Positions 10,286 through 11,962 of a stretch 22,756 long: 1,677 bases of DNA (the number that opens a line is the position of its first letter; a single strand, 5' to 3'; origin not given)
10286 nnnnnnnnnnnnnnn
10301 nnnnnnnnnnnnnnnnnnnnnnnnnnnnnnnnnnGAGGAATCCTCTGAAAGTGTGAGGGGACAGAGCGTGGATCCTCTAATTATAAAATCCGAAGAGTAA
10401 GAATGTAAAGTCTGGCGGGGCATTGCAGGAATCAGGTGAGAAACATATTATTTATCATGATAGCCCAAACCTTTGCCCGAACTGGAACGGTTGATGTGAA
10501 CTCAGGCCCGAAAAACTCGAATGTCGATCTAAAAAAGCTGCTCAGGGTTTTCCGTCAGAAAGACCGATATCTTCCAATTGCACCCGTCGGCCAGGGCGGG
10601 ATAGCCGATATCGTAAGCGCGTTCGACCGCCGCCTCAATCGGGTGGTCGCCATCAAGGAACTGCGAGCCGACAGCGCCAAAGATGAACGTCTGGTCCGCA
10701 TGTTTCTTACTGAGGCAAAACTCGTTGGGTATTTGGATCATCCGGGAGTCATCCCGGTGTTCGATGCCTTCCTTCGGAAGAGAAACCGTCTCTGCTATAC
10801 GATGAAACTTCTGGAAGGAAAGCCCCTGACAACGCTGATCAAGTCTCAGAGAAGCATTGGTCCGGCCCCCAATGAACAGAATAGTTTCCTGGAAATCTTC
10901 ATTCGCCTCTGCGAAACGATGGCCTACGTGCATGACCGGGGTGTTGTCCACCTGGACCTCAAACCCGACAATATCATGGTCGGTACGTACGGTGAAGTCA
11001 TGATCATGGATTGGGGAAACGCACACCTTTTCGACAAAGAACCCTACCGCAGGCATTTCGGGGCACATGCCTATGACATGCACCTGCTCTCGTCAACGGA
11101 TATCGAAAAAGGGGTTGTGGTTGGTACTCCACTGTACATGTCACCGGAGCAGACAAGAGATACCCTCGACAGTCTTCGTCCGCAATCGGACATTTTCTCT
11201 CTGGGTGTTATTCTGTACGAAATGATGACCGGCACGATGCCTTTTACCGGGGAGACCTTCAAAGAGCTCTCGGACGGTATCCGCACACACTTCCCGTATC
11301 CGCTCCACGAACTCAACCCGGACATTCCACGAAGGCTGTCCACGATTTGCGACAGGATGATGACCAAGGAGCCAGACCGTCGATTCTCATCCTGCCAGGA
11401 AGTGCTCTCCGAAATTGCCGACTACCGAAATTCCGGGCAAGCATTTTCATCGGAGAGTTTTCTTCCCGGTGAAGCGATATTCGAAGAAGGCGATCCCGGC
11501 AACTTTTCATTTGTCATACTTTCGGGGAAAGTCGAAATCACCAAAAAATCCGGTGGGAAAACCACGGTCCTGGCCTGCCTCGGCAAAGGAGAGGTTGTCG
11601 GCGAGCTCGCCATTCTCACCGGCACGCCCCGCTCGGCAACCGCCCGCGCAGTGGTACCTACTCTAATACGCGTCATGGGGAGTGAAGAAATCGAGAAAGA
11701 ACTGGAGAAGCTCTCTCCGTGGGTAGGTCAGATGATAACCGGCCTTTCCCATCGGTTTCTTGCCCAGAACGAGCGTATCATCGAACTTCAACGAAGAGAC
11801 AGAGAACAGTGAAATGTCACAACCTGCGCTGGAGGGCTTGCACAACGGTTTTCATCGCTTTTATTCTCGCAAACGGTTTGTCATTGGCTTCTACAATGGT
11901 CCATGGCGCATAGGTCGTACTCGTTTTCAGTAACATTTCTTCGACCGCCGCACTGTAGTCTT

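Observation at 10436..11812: Soluble Ser/Thr kinase with non-canonical HLD/DWG/SPE motifs fused to a C-terminal cNMP-binding domain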

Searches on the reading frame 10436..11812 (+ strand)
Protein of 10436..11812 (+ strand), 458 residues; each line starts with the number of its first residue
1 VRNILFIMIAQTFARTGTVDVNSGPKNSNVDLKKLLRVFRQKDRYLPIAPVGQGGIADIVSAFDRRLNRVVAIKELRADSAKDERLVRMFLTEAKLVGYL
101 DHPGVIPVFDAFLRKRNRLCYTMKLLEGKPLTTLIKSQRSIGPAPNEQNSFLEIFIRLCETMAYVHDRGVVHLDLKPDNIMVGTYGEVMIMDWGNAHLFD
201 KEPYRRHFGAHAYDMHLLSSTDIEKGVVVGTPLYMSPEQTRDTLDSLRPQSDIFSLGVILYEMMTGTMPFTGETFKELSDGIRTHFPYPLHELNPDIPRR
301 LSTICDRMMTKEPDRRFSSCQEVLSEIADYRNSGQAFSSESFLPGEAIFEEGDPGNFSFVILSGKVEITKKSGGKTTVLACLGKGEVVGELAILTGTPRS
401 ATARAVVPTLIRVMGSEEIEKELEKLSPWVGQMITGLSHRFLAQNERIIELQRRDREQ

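Call 3: search_protein_families(library=pfam, proteins=[window:10436-11812:+], max_evalue=0.01)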
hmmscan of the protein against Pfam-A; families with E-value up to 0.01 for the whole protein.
window:10436-11812:+ (458 aa): 7 families
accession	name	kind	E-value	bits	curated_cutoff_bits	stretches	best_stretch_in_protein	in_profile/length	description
PF00069.31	Pkinase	-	1.6e-40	139.6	31.7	1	50-324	6-258/263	Protein kinase domain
PF07714.23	PK_Tyr_Ser-Thr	-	8.1e-23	81.5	23.1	1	51-318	7-250/258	Protein tyrosine and serine/threonine kinase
PF00027.35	cNMP_binding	-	7.9e-21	74.3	27.5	1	340-424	2-87/89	Cyclic nucleotide-binding domain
PF14531.12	Kinase-like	-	0.002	17.9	25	0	145-199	141-193/289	Kinase-like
PF03109.22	ABC1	-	0.0033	17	22.9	1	122-201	146-219/244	ABC1 atypical kinase-like domain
PF01636.29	APH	-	0.0058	16.9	23.2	1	166-198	166-199/239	Phosphotransferase enzyme family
PF01163.29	RIO1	-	0.0076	16.3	22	0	120-196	82-151/187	RIO domain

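Call 4: search_protein_families(library=ncbifam, proteins=[window:10436-11812:+], max_evalue=0.01)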
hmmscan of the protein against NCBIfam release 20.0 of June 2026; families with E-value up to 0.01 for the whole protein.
window:10436-11812:+ (458 aa): 24 families
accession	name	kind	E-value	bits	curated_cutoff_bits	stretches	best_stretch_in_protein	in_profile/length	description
NF009651.0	PRK13184.1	equivalog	2.1e-64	218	839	1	44-332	3-292/932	serine/threonine-protein kinase PknD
NF033483.0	PknB_PASTA_kin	equivalog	7.3e-59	200.2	450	1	42-334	6-272/563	Stk1 family PASTA domain-containing Ser/Thr kinase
NF047741.1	antiphage_MADS6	equivalog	7.6e-32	110.6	460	2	148-339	298-469/612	methylation-associated defense system protein kinase MAD6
NF052427.1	StpK7MSMEG_1200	equivalog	2.9e-30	105.3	900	1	51-324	15-262/601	serine/threonine protein kinase StpK7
NF038150.1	lanthi_synth_IV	equivalog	1.6e-25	89.6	650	1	58-331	204-457/851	class IV lanthionine synthetase LanL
TIGR03903.1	TOMM_kin_cyc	equivalog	6.4e-25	87.2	705.75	1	70-278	5-197/1267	TOMM system kinase/cyclase fusion protein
NF033442.0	BREX_PglW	equivalog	3.9e-17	61.3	990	1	149-334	312-490/1391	BREX system serine/threonine kinase PglW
NF053615.1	SerThrKinAfsKStmc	equivalog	7.9e-14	51.2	1300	1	69-275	38-218/809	protein serine/threonine kinase AfsK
NF038151.1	lanthi_synth_III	equivalog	3.2e-11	42.4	575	1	62-213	239-399/833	class III lanthionine synthetase LanKC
NF043056.1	T4SS_LegK1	equivalog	9.9e-09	34.3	550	1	92-262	130-282/516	Dot/Icm T4SS effector kinase LegK1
NF058543.1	ActPatMycb56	equivalog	3.5e-08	32.7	460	1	343-441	25-122/317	acetyltransferase Pat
TIGR03724.2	arch_bud32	equivalog_domain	1.6e-06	27.8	125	1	91-219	41-148/193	KEOPS complex kinase/ATPase Bud32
NF041163.2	encap_f2b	equivalog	2e-06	27.2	400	1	333-432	91-191/450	family 2B encapsulin nanocompartment shell protein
NF006901.0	PRK09392.1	equivalog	3.9e-06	26.4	211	1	341-427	34-120/236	transcriptional activator FtrB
TIGR03896.1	cyc_nuc_ocin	subfamily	2.1e-05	24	161.05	1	344-424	168-249/317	bacteriocin-type transport-associated protein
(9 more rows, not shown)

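Call 5: search_solved_structures(query=window:10436-11812:+, show_alignments=3, max_evalue=0.00001)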
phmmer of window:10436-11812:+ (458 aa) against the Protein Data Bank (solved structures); distinct sequences matched with E-value up to 0.00001: 1866 (the best 60 are shown).
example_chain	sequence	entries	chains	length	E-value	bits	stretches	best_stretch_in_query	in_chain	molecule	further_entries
1mru_A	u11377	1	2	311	3.8e-33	118.2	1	42-332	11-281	Probable serine/threonine-protein kinase pknB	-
5u94_A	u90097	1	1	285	3.8e-33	118.2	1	42-331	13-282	Serine/threonine-protein kinase PknB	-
6b2p_A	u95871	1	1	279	4.7e-33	117.9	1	42-329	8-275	Serine/threonine-protein kinase PknB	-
1o6y_A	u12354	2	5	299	5.8e-33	117.6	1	42-329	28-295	SERINE/THREONINE-PROTEIN KINASE PKNB | Probable serine/threonine-protein kinase pknB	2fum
3orm_A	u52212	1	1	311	3.6e-32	115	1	42-332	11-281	Serine/threonine protein kinase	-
3f61_A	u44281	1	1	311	3.9e-32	114.9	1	42-332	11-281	Serine/threonine-protein kinase pknB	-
6i2p_A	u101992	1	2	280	4.4e-32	114.7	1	42-329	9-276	Serine/threonine-protein kinase PknB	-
3ori_A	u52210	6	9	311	4.9e-32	114.6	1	42-332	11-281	Serine/threonine protein kinase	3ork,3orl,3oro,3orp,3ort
3f69_A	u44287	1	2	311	4.6e-31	111.4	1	42-332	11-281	Serine/threonine-protein kinase pknB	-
5ezr_A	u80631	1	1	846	8.5e-30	107.2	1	93-275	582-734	cGMP-dependent protein kinase, putative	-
4rz7_A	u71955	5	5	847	8.6e-30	107.2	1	93-275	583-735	cGMP-dependent protein kinase, putative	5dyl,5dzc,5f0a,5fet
9p74_A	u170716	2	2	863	9.7e-30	107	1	93-275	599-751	cGMP-dependent protein kinase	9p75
4ow8_A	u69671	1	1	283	4e-29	105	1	49-324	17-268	Serine/threonine-protein kinase PknA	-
9tmq_A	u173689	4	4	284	4e-29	105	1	49-324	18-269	Serine/threonine-protein kinase PknA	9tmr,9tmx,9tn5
6b2q_A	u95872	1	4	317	4.3e-29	104.9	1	48-331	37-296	Serine/threonine-protein kinase PknA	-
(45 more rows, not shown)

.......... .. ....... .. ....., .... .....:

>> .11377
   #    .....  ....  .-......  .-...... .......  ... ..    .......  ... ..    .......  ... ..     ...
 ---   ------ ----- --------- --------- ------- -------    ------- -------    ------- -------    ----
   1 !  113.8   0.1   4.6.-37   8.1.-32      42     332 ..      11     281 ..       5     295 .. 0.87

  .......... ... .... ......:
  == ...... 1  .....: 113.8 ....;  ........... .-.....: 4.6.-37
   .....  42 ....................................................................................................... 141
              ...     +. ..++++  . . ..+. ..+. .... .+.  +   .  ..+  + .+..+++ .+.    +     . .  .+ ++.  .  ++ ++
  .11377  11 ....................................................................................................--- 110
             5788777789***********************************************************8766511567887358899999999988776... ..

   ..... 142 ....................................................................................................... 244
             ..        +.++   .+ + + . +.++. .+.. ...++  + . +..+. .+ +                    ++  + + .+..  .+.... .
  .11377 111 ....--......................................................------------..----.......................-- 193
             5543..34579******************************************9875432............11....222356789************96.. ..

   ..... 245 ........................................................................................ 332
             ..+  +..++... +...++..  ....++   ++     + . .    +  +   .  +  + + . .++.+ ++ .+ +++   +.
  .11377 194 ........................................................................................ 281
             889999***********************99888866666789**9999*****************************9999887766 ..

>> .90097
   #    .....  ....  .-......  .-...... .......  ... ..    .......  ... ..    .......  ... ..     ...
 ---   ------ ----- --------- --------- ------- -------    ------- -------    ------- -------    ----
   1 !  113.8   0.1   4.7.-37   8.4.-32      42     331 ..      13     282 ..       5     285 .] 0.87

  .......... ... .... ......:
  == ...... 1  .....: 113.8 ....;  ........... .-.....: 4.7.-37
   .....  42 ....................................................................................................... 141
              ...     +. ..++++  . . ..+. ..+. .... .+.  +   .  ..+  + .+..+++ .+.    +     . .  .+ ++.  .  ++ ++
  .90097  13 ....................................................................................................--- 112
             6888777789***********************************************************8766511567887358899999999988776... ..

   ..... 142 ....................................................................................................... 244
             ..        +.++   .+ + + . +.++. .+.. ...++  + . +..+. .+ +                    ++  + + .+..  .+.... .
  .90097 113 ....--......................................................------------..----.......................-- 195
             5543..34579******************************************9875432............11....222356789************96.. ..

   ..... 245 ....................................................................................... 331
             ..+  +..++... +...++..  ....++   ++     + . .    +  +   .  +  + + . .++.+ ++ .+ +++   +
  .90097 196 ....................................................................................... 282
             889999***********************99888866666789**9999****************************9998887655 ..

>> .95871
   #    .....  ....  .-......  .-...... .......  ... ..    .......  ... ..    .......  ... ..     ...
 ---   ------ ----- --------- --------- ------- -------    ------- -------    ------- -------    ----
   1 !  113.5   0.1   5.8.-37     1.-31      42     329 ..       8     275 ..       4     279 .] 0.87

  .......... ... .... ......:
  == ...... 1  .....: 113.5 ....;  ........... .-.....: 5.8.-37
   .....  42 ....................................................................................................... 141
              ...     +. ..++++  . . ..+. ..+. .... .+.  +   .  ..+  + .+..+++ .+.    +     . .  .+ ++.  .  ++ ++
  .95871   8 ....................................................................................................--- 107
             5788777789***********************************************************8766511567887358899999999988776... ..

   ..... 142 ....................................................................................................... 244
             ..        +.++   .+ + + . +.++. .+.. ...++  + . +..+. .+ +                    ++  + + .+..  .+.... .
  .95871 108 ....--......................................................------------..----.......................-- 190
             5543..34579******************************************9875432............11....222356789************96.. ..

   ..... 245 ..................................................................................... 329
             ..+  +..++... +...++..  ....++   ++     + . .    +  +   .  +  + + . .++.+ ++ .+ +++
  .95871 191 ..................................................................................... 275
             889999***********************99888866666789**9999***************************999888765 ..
